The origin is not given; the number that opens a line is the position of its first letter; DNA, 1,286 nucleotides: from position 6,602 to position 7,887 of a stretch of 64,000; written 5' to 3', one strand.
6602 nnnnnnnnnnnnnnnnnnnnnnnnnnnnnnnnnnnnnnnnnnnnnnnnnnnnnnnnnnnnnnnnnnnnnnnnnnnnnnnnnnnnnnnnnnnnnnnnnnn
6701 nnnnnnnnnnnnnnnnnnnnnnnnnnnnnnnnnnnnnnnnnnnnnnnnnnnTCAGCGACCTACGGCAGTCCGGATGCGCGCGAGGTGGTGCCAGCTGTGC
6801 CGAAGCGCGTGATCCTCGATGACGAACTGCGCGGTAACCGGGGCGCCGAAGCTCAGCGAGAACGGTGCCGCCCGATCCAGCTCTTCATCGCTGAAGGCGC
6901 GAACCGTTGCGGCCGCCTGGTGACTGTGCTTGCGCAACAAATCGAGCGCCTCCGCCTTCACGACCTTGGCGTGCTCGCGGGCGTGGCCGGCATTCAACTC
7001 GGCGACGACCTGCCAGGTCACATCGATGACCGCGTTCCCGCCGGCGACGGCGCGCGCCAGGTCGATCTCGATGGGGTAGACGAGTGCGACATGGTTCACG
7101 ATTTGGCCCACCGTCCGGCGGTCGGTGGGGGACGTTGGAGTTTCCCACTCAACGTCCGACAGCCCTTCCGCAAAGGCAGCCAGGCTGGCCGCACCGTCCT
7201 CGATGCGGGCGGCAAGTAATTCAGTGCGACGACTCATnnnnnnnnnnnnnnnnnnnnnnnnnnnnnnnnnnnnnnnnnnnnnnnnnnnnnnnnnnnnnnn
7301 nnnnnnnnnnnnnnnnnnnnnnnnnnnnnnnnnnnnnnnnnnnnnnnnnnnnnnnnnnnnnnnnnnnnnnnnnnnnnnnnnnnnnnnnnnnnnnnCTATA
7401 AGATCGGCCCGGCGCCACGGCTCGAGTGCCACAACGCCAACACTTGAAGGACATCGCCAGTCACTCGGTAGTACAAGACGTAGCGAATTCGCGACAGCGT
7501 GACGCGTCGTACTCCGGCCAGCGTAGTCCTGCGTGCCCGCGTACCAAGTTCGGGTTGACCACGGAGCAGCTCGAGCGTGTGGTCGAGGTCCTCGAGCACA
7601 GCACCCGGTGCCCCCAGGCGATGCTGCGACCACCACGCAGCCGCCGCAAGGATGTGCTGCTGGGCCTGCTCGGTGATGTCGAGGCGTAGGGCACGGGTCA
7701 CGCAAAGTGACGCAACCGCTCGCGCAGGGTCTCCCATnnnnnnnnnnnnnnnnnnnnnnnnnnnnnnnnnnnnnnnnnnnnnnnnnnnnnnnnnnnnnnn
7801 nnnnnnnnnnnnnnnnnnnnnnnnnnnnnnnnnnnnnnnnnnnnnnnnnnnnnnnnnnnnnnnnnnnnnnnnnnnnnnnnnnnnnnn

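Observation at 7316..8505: attC-like sites A and B are homologous and carry extrahelical bases on the canonical arm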

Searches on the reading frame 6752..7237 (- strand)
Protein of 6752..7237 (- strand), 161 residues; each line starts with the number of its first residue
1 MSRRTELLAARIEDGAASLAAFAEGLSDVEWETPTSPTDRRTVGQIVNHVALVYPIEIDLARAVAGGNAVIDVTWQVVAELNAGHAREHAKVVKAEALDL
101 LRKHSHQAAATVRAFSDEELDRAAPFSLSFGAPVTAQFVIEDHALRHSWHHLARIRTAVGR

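Call 12: search_protein_families(library=pfam, proteins=[window:6752-7237:-], max_evalue=0.01)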
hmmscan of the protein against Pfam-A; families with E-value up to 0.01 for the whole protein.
window:6752-7237:- (161 aa): 2 families
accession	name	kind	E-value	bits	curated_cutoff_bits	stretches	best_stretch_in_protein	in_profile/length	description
PF12867.12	DinB_2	-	1.7e-08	35.4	24.8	1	13-153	3-126/128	DinB superfamily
PF11716.13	MDMPI_N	-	3.6e-05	24.9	24.2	1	14-150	3-135/140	Mycothiol maleylpyruvate isomerase N-terminal domain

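Call 13: search_protein_families(library=ncbifam, proteins=[window:6752-7237:-], max_evalue=0.01)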
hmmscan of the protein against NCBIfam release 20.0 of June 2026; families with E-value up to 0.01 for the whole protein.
window:6752-7237:- (161 aa): 0 families

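Call 44: find_homologous_proteins(query=window:6752-7237:-, max_evalue=1e-20)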
Query window:6752-7237:- (161 aa): 5677 proteins with E <= 1e-20 among 6552 candidates; the best 120 are listed.
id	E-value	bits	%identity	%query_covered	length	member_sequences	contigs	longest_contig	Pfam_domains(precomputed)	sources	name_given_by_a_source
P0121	4.4e-97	340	100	100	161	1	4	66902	PF12867.13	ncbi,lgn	ncbi:MAG: DinB family protein [Vicinamibacterales bacterium]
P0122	2.4e-88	312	91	100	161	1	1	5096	PF12867.13,PF11716.14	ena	-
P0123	3.0e-88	311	91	100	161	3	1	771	PF12867.13,PF11716.14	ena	-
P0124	1.2e-87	310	90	100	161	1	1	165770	PF12867.13,PF11716.14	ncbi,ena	-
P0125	1.7e-86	306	90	100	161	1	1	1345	PF12867.13,PF11716.14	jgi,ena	-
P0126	1.2e-85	303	89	100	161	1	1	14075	PF12867.13,PF11716.14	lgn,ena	-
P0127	1.2e-85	303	88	100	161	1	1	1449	PF12867.13,PF11716.14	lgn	-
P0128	1.4e-85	303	89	100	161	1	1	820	PF12867.13,PF11716.14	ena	-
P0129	4.5e-85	301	88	100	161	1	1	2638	PF12867.13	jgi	jgi:hypothetical protein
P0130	1.2e-84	300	88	100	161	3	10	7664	PF12867.13,PF11716.14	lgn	-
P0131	1.5e-84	299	88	100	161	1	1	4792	PF12867.13,PF11716.14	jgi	jgi:hypothetical protein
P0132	2.2e-84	299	88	99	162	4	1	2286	PF12867.13,PF11716.14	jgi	jgi:hypothetical protein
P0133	3.0e-84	299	87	100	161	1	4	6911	PF12867.13,PF11716.14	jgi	jgi:hypothetical protein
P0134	8.7e-84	297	86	100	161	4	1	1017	PF12867.13,PF11716.14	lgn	-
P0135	9.4e-84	297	87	100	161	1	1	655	PF12867.13,PF11716.14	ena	-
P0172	2.4e-82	292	86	100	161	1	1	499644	PF12867.13,PF11716.14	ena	-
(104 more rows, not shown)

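Call 45: find_encoding_contigs(protein=P0124, flank=4000, max_places=3)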
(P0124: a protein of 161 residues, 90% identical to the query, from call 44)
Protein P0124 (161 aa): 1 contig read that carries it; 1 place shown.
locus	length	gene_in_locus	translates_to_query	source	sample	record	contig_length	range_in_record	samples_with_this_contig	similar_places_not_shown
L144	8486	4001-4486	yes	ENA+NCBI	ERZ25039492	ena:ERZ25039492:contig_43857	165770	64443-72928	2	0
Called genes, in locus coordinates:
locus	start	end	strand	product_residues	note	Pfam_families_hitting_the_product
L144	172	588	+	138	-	PF00903:Glyoxalase, PF06983:3-dmu-9_3-mt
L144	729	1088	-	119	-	-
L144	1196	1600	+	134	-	PF01042:Ribonuc_L-PSP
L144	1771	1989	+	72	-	-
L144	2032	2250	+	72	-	-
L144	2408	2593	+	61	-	-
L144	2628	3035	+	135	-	PF00230:MIP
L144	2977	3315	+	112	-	PF00230:MIP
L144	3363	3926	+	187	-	PF07883:Cupin_2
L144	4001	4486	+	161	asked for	PF12867:DinB_2, PF11716:MDMPI_N (weak)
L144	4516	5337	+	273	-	PF01209:Ubie_methyltran, PF05175:MTS (weak), PF13489:Methyltransf_23, PF01135:PCMT (weak), PF13847:Methyltransf_31, PF08241:Methyltransf_11, PF08242:Methyltransf_12, PF13649:Methyltransf_25, +1 more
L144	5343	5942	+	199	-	PF00702:Hydrolase, PF13419:HAD_2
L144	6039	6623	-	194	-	-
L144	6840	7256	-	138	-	-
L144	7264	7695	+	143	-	-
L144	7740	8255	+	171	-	PF01928:CYTH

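Call 46: find_encoding_contigs(protein=P0172, flank=4000, max_places=3)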
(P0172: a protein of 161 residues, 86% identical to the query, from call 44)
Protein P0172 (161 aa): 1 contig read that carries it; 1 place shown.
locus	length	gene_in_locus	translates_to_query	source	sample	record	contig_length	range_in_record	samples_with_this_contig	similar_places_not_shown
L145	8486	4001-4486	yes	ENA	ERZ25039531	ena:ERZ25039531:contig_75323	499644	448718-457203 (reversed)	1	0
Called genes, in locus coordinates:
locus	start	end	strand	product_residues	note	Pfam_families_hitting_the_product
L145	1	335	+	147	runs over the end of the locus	-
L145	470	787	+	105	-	-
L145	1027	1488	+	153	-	PF05685:Uma2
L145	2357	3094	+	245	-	-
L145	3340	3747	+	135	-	-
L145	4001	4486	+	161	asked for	PF12867:DinB_2, PF11716:MDMPI_N (weak)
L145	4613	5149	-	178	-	-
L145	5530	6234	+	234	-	-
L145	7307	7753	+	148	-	PF13360:PQQ_2, PF13570:Beta-prop_ACSF4 (weak)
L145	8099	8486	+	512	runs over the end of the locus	PF04675:DNA_ligase_A_N, PF01068:DNA_ligase_A_M, PF04679:DNA_ligase_A_C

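Call 47: find_encoding_contigs(protein=P0121, flank=10000, max_places=6)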
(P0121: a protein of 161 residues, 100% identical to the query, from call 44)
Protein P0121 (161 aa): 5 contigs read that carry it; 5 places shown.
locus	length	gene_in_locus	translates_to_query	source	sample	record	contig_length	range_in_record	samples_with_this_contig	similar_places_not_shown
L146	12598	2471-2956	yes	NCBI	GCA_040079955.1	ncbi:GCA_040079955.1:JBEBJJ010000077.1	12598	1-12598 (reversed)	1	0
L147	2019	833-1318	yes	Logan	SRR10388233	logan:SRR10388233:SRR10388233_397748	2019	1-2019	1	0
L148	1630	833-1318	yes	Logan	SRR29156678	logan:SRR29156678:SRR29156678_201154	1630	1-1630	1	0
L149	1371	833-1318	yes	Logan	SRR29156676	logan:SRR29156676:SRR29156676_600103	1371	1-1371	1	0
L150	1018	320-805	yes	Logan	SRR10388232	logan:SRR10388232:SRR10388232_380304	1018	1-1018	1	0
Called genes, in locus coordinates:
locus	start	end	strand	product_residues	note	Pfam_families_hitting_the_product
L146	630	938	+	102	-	PF04365:BrnT_toxin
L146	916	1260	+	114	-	PF12441:CopG_antitoxin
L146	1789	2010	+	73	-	-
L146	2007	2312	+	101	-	PF05016:ParE_toxin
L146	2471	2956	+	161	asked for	PF12867:DinB_2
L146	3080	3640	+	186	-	PF28474:DUF8412, PF13376:OmdA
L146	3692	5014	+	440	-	PF06580:His_kinase, PF02518:HATPase_c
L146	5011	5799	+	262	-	PF00072:Response_reg, PF04397:LytTR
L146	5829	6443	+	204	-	PF10502:Peptidase_S26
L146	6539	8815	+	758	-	PF06452:CBM9_1 (weak), PF19313:DUF5916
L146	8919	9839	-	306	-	-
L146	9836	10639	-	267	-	PF02567:PhzC-PhzF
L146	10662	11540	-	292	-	-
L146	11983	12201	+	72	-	PF01402:RHH_1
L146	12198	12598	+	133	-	PF01850:PIN, PF13470:PIN_3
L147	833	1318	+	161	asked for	PF12867:DinB_2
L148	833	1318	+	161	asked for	PF12867:DinB_2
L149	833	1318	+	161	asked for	PF12867:DinB_2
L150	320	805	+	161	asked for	PF12867:DinB_2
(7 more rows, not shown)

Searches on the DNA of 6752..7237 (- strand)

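Call 48: search_with_rna_model(model_id=R1, sources=[L144, L145], max_evalue=1, filters=off, show_alignments=0)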
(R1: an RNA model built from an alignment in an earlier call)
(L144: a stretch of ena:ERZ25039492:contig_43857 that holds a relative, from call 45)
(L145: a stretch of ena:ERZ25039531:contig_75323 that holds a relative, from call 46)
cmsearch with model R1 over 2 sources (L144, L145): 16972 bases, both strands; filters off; matches with E-value up to 1: 3.
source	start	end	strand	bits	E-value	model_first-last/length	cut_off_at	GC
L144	6118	6159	-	14.2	0.048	1-73/73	no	0.76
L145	56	137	+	11.9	0.24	1-73/73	no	0.68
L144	6118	6159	+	10.4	0.64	1-73/73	no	0.76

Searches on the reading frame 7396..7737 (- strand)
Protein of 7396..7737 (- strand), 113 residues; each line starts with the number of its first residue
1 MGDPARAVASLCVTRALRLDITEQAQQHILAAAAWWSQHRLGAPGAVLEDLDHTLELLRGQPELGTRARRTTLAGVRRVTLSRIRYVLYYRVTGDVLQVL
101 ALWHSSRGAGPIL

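Call 12: search_protein_families(library=pfam, proteins=[window:7396-7737:-], max_evalue=0.01)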
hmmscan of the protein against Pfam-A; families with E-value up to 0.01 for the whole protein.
window:7396-7737:- (113 aa): 1 family
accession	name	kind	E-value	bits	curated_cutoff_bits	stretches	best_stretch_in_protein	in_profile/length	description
PF05016.21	ParE_toxin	-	2.3e-09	38.1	23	1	20-107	2-87/89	ParE toxin of type II toxin-antitoxin system, parDE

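Call 13: search_protein_families(library=ncbifam, proteins=[window:7396-7737:-], max_evalue=0.01)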
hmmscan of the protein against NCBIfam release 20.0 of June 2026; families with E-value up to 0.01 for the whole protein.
window:7396-7737:- (113 aa): 1 family
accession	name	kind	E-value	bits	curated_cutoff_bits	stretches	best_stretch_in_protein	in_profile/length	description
TIGR02385.1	RelE_StbE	subfamily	0.0058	17.1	27.9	1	46-105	28-84/88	type II toxin-antitoxin system mRNA interferase toxin, RelE/StbE family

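Call 39: find_related_loci(query=window:7396-7737:-, collection=metagenome_contigs, flank=2500)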
Query window:7396-7737:- (113 aa) in metagenome_contigs; peptide patterns used: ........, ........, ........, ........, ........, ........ (x = any residue, [..] = any of these).
600 stretches matched a pattern (row limit reached: there are more); 23 encode a relative of the query (tblastn E <= 1e-3); 23 distinct loci.
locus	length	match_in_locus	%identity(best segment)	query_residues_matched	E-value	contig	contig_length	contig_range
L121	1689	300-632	66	1-111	3e-44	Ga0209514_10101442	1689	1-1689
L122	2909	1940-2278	64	1-113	2e-42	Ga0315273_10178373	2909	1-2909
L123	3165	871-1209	65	1-113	5e-42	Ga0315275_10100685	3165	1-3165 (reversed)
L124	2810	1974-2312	65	1-113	5e-42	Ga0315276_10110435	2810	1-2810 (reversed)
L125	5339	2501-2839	65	1-113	1e-41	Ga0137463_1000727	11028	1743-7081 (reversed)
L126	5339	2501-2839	61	1-113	8e-40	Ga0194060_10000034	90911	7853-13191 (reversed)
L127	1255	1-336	63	2-113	3e-40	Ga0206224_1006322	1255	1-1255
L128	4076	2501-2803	66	13-113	7e-39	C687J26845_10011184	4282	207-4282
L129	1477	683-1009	67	5-113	2e-38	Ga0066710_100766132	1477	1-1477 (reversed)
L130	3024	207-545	63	1-113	5e-37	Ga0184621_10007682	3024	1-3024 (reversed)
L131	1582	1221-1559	63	1-113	2e-37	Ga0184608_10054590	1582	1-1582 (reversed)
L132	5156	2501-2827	65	5-113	4e-36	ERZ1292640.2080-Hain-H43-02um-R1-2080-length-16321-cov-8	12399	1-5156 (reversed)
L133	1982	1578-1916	63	1-113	1e-35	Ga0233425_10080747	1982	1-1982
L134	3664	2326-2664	56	1-113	5e-34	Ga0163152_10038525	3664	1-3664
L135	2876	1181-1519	61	1-113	1e-31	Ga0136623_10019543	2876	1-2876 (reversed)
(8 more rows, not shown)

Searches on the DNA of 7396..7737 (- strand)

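Call 40: search_with_rna_model(model_id=R1, sources=[L121, L122, L123, L124, L125, L126, L127, L128, L129, L130, L131, L132, L133, L134, L135, L136, L137, L138, L139, L140, L141, L142, L143], max_evalue=1)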
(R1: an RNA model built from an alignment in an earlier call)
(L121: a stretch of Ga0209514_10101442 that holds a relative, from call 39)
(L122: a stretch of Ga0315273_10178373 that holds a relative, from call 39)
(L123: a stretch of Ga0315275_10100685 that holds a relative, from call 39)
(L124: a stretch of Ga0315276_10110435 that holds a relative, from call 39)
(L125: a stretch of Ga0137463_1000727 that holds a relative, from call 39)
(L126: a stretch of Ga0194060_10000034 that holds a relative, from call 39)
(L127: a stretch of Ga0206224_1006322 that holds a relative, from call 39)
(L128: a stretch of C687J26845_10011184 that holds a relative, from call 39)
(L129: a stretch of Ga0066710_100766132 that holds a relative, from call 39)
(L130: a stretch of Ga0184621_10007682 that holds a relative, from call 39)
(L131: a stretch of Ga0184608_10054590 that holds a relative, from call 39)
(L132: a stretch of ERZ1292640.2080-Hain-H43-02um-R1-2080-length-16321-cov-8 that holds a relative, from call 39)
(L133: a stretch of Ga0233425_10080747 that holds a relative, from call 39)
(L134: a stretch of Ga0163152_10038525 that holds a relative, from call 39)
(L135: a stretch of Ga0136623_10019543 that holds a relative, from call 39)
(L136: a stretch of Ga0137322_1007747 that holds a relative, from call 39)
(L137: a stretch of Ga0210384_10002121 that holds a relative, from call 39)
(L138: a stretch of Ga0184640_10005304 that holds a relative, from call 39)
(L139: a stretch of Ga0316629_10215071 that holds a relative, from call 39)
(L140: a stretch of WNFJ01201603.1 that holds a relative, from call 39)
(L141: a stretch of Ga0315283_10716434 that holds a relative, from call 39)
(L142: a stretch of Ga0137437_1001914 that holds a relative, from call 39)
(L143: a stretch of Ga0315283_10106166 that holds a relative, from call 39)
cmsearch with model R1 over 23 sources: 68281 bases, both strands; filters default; matches with E-value up to 1: 41.
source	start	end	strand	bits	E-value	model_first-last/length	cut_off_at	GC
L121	652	722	-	61.5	2.4e-15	1-73/73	no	0.75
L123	2996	3068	-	60.8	4e-15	1-73/73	no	0.73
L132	2840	2912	-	59.4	1e-14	1-73/73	no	0.68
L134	2676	2750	-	54.3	3.1e-13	1-73/73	no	0.75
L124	692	761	-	53.4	5.7e-13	1-73/73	no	0.7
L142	2323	2397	-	52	1.6e-12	1-73/73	no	0.61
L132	3558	3641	-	51.9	1.6e-12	1-73/73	no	0.61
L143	182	250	-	51.9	1.6e-12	1-73/73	no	0.72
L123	1544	1615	-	51.6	1.9e-12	1-73/73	no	0.69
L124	2647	2718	-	51.6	1.9e-12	1-73/73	no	0.69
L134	3474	3544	-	51.3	2.4e-12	1-73/73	no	0.73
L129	1023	1094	-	51.3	2.5e-12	1-73/73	no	0.65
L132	2128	2200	-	49.9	6.4e-12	1-73/73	no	0.68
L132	1134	1212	-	49.2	1e-11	1-73/73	no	0.59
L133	328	435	-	49.2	1e-11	1-73/73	no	0.73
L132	4311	4407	-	49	1.1e-11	1-73/73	no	0.7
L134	786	857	-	48.7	1.4e-11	1-73/73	no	0.65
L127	350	422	-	46.9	4.7e-11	1-73/73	no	0.67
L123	1878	1949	-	45.1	1.6e-10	1-73/73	no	0.68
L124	1483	1566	-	44.7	2.1e-10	1-73/73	no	0.6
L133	1167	1236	-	43.2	5.8e-10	1-73/73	no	0.69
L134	1367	1444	-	43.1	6.2e-10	1-73/73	no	0.69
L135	1533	1625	-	39.8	5.9e-09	1-73/73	no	0.7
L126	4655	4757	-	38.5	1.4e-08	1-73/73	no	0.64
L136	1207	1277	-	38.3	1.6e-08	1-73/73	no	0.66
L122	2290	2356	-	36.8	4.4e-08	1-73/73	no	0.72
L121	1290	1363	-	36.8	4.6e-08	1-73/73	no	0.64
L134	1969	2043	-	36.7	4.7e-08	1-73/73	no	0.73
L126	2851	2919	-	36.6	5.1e-08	1-73/73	no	0.68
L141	121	189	-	35.8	8.7e-08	1-73/73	no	0.7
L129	312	384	-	35.7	9.5e-08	1-73/73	no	0.68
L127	1189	1255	-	33.3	4.9e-07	3-73/73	5'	0.66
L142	1393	1449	-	33.1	5.6e-07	1-73/73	no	0.61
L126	747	804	+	28.7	1.1e-05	1-73/73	no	0.72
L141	709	782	-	27.2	3.1e-05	1-73/73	no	0.7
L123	2996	3068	+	27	3.4e-05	1-73/73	no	0.73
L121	652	722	+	23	0.00053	1-73/73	no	0.75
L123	1221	1291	-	21.8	0.0011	1-73/73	no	0.65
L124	2324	2394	-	21.8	0.0011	1-73/73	no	0.65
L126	3902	3975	-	12.9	0.49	1-73/73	no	0.61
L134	2676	2750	+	12.7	0.55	1-73/73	no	0.75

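Call 58: search_with_rna_model(model_id=R1, sources=[L121, L122, L123, L124, L125, L126, L127, L128, L129, L130, L131, L132, L133, L134, L135, L136, L137, L138, L139, L140, L141, L142, L143], max_evalue=0.000001, make_alignment=true)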
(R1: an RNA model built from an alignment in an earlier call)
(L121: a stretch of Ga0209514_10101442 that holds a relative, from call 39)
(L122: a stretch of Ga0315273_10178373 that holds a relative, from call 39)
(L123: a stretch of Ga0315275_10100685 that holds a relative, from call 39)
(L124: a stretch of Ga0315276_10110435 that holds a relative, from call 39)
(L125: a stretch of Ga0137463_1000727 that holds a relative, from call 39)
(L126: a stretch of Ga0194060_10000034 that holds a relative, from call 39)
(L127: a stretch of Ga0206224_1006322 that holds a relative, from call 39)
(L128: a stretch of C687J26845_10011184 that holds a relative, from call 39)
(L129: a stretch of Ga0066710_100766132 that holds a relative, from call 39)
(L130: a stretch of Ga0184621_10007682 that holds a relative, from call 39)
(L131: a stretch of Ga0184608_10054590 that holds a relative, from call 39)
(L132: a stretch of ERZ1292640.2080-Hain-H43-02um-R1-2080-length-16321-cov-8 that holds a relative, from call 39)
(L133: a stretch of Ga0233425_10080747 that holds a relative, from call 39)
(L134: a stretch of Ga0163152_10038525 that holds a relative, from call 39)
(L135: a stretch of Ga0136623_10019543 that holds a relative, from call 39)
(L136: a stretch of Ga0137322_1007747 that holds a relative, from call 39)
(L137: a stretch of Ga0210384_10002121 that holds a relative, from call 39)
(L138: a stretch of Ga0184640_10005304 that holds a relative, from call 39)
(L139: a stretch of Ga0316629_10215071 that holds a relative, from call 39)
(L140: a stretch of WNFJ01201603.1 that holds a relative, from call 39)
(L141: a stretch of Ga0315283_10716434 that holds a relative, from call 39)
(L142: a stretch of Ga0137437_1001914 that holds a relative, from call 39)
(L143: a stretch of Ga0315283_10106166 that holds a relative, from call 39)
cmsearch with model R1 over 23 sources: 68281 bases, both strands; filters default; matches with E-value up to 0.000001: 33.
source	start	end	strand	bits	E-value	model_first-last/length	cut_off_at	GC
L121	652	722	-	61.5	2.4e-15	1-73/73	no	0.75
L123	2996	3068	-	60.8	4e-15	1-73/73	no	0.73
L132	2840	2912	-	59.4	1e-14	1-73/73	no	0.68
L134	2676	2750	-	54.3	3.1e-13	1-73/73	no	0.75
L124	692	761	-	53.4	5.7e-13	1-73/73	no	0.7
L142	2323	2397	-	52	1.6e-12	1-73/73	no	0.61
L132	3558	3641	-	51.9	1.6e-12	1-73/73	no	0.61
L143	182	250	-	51.9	1.6e-12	1-73/73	no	0.72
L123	1544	1615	-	51.6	1.9e-12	1-73/73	no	0.69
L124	2647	2718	-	51.6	1.9e-12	1-73/73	no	0.69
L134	3474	3544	-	51.3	2.4e-12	1-73/73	no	0.73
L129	1023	1094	-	51.3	2.5e-12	1-73/73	no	0.65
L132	2128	2200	-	49.9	6.4e-12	1-73/73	no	0.68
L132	1134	1212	-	49.2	1e-11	1-73/73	no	0.59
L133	328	435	-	49.2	1e-11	1-73/73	no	0.73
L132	4311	4407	-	49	1.1e-11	1-73/73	no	0.7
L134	786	857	-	48.7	1.4e-11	1-73/73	no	0.65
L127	350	422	-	46.9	4.7e-11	1-73/73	no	0.67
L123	1878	1949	-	45.1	1.6e-10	1-73/73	no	0.68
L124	1483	1566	-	44.7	2.1e-10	1-73/73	no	0.6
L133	1167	1236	-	43.2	5.8e-10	1-73/73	no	0.69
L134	1367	1444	-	43.1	6.2e-10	1-73/73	no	0.69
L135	1533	1625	-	39.8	5.9e-09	1-73/73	no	0.7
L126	4655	4757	-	38.5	1.4e-08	1-73/73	no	0.64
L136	1207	1277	-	38.3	1.6e-08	1-73/73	no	0.66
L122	2290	2356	-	36.8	4.4e-08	1-73/73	no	0.72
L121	1290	1363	-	36.8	4.6e-08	1-73/73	no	0.64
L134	1969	2043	-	36.7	4.7e-08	1-73/73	no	0.73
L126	2851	2919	-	36.6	5.1e-08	1-73/73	no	0.68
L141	121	189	-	35.8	8.7e-08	1-73/73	no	0.7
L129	312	384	-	35.7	9.5e-08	1-73/73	no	0.68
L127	1189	1255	-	33.3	4.9e-07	3-73/73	5'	0.66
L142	1393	1449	-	33.1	5.6e-07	1-73/73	no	0.61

Alignment A2: 33 matches aligned to the model, 147 columns, each read 5' to 3' on its own strand. Consensus structure (alignment columns), stored with it:
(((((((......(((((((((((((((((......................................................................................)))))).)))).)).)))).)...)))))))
